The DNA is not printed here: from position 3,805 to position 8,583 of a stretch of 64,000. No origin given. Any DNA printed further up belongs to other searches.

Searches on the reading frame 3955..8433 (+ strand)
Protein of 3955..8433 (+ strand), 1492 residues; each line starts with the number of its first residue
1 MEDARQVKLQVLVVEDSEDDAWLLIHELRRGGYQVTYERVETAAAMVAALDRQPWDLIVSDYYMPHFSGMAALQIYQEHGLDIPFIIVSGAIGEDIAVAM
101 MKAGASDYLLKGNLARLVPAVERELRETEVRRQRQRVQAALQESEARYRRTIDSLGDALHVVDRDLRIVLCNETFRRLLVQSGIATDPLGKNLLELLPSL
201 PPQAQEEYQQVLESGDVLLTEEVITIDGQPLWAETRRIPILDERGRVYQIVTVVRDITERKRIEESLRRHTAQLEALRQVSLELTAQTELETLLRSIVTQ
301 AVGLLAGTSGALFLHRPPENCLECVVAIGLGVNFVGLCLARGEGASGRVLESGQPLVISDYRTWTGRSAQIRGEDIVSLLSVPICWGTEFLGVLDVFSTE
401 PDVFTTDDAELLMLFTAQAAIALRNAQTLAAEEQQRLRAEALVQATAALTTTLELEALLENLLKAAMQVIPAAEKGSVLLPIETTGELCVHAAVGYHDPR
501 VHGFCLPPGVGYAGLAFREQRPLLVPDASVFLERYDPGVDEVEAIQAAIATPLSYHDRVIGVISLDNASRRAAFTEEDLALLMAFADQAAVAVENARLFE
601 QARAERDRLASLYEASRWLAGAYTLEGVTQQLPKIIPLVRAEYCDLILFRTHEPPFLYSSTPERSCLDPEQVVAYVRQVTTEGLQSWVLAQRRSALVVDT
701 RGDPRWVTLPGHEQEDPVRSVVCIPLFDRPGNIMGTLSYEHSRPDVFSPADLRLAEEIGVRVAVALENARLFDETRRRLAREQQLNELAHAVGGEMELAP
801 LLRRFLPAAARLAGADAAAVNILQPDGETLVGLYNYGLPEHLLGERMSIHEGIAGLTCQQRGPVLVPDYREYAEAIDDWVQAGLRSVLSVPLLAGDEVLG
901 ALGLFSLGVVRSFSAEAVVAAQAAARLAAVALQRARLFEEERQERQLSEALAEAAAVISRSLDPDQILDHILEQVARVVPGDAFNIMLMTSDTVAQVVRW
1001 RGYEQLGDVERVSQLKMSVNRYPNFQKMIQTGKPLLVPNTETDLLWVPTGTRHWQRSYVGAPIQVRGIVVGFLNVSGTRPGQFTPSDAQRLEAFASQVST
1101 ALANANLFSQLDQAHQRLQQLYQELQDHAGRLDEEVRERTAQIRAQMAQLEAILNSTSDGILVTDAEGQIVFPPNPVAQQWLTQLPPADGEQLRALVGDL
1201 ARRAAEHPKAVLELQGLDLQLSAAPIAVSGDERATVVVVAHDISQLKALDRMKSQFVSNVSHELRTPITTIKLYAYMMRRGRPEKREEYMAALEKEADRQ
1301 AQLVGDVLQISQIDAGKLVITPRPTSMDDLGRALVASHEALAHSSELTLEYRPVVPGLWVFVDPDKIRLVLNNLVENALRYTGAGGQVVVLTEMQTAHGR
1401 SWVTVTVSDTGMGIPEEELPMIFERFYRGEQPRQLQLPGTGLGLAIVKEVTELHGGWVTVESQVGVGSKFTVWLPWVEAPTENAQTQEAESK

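Call 78: search_protein_families(library=pfam, proteins=[window:3955-8433:+], max_evalue=0.0001)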
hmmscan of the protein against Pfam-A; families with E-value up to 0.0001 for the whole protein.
window:3955-8433:+ (1492 aa): 11 families
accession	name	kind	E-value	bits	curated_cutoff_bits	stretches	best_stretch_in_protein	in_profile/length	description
PF13185.12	GAF_2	-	9.3e-74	246.5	28.6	5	453-594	2-136/136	GAF domain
PF01590.32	GAF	-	3.1e-72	241.8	22.4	5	454-593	1-133/133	GAF domain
PF13492.12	GAF_3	-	5e-41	140.6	27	4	963-1104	1-129/129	GAF domain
PF02518.31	HATPase_c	-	7.5e-30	104.1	26.4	1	1363-1475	2-108/111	Histidine kinase-, DNA gyrase B-, and HSP90-like ATPase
PF08448.16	PAS_4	-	1.5e-19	70.7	23.1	1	153-262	2-110/110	PAS fold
PF00512.31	HisKA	-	4.1e-18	65.6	26.9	1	1252-1316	1-66/66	His Kinase A (phospho-acceptor) domain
PF00989.32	PAS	-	5.5e-17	62.2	22.6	1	147-257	2-113/113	PAS fold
PF13426.13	PAS_9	-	1.3e-14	54.8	27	1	157-259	2-103/103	PAS domain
PF00072.30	Response_reg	-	2.1e-14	54.1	30.2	1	11-119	1-108/111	Response regulator receiver domain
PF13188.13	PAS_8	-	2.4e-08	34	21.8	0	146-205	1-55/65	PAS domain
PF11849.14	DUF3369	-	2.1e-06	28.5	27.2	0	571-601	137-167/168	Domain of unknown function (DUF3369)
